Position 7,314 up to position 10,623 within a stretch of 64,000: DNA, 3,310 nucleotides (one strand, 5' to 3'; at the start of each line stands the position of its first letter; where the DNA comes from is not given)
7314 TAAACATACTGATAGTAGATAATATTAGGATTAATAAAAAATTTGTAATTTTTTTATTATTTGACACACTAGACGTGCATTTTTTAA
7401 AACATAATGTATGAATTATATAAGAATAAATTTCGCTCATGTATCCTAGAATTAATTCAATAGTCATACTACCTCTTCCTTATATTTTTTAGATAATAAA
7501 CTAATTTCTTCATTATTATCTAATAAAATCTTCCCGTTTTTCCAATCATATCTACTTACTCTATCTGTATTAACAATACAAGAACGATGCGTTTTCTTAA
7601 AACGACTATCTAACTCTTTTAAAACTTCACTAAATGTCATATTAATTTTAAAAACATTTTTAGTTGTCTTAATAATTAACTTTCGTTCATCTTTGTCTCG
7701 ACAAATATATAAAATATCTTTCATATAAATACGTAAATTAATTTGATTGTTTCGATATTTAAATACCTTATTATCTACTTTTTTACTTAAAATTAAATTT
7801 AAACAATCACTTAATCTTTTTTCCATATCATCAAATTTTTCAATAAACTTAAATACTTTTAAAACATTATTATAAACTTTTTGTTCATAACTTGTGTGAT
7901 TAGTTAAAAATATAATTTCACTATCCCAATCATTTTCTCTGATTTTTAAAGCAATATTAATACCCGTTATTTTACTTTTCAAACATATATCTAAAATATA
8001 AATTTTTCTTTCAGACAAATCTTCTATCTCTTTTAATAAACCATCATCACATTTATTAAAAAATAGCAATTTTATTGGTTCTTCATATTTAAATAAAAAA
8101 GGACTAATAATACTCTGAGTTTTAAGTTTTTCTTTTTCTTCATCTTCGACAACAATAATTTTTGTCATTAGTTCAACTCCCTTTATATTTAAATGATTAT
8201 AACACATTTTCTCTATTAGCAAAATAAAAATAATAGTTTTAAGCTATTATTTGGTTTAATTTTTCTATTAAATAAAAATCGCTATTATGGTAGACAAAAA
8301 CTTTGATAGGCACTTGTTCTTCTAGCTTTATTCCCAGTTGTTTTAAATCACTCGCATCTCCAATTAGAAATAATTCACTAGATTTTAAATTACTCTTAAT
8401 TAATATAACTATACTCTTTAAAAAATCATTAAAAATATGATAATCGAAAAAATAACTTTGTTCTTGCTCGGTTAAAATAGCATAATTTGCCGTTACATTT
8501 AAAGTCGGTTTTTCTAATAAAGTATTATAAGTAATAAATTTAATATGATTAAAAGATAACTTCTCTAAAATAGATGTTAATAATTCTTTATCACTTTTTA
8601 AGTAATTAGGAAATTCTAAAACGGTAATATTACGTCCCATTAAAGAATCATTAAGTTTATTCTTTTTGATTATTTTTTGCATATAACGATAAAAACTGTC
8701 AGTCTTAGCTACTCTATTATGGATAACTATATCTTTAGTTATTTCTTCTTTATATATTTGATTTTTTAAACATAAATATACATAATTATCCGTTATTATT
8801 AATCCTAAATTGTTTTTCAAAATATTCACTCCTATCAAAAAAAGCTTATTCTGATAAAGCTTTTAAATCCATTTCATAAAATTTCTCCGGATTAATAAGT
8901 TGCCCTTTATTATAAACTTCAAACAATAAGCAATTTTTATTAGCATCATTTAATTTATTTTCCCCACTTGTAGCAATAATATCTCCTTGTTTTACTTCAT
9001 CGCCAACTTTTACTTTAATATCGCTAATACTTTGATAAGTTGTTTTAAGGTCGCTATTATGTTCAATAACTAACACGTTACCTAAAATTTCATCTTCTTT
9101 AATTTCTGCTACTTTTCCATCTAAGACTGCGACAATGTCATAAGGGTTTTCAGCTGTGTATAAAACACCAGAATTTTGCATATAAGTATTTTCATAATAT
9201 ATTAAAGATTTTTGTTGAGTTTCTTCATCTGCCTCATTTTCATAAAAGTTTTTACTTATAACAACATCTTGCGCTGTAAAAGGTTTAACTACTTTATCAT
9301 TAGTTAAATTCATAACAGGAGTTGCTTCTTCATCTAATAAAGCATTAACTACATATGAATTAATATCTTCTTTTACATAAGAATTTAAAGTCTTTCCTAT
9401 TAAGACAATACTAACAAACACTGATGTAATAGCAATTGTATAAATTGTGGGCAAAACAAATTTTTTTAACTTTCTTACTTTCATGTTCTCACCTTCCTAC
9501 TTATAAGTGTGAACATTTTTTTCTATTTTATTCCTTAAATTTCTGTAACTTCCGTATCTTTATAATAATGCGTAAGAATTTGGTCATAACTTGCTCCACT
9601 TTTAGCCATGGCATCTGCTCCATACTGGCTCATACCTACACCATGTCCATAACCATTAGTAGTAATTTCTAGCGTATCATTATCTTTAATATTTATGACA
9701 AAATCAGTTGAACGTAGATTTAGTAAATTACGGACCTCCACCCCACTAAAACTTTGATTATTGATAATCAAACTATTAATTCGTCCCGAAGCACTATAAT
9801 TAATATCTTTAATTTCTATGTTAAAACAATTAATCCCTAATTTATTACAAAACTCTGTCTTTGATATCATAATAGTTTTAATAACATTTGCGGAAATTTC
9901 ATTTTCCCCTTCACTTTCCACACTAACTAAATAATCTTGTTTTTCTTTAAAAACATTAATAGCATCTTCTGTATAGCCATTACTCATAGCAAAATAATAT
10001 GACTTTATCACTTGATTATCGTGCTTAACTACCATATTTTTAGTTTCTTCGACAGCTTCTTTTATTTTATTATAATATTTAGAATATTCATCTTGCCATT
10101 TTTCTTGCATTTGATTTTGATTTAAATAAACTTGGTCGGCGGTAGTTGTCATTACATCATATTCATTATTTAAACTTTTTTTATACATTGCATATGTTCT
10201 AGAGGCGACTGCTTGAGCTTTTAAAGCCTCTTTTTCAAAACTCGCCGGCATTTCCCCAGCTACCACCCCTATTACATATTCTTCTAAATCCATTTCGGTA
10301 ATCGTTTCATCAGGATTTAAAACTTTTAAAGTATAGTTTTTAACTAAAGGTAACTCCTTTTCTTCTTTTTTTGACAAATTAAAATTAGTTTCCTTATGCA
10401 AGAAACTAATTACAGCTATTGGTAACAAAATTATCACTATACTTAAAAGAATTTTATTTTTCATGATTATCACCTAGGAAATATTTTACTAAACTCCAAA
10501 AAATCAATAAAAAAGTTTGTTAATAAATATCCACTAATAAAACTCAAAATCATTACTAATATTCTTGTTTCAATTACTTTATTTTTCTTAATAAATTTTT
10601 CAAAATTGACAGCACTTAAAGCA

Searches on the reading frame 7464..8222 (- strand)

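Call 7: search_protein_families(library=pfam, proteins=[window:7464-8222:-])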
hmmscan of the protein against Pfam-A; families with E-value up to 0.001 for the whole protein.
window:7464-8222:- (252 aa): 2 families
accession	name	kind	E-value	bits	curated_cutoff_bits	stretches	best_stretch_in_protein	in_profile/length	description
PF04397.21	LytTR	-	2e-14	54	22.6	1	165-250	6-92/98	LytTr DNA-binding domain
PF00072.30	Response_reg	-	0.00011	22.8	30.2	1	73-130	44-100/111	Response regulator receiver domain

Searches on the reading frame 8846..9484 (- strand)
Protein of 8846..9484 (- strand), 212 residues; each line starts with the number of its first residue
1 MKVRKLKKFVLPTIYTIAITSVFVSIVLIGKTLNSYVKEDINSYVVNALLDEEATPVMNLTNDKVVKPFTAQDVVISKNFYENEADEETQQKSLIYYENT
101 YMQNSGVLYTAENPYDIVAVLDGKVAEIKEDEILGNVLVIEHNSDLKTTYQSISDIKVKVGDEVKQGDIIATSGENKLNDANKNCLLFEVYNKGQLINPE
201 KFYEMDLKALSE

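Call 7: search_protein_families(library=pfam, proteins=[window:8846-9484:-])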
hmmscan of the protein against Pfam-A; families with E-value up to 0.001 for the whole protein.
window:8846-9484:- (212 aa): 2 families
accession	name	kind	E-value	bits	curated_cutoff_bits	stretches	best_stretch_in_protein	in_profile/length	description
PF01551.29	Peptidase_M23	-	4.7e-20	72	28.7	1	104-199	3-96/96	Peptidase family M23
PF13533.13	Biotin_lipoyl_2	-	0.0001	22.5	29.8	1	153-172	11-30/32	Biotin-lipoyl like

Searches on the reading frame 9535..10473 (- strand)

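Call 7: search_protein_families(library=pfam, proteins=[window:9535-10473:-])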
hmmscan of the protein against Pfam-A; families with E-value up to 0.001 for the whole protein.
window:9535-10473:- (312 aa): 1 family
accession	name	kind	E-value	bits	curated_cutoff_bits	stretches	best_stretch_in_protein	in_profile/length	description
PF08486.15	SpoIID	-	2.6e-27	95.7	23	1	57-150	7-96/97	Stage II sporulation protein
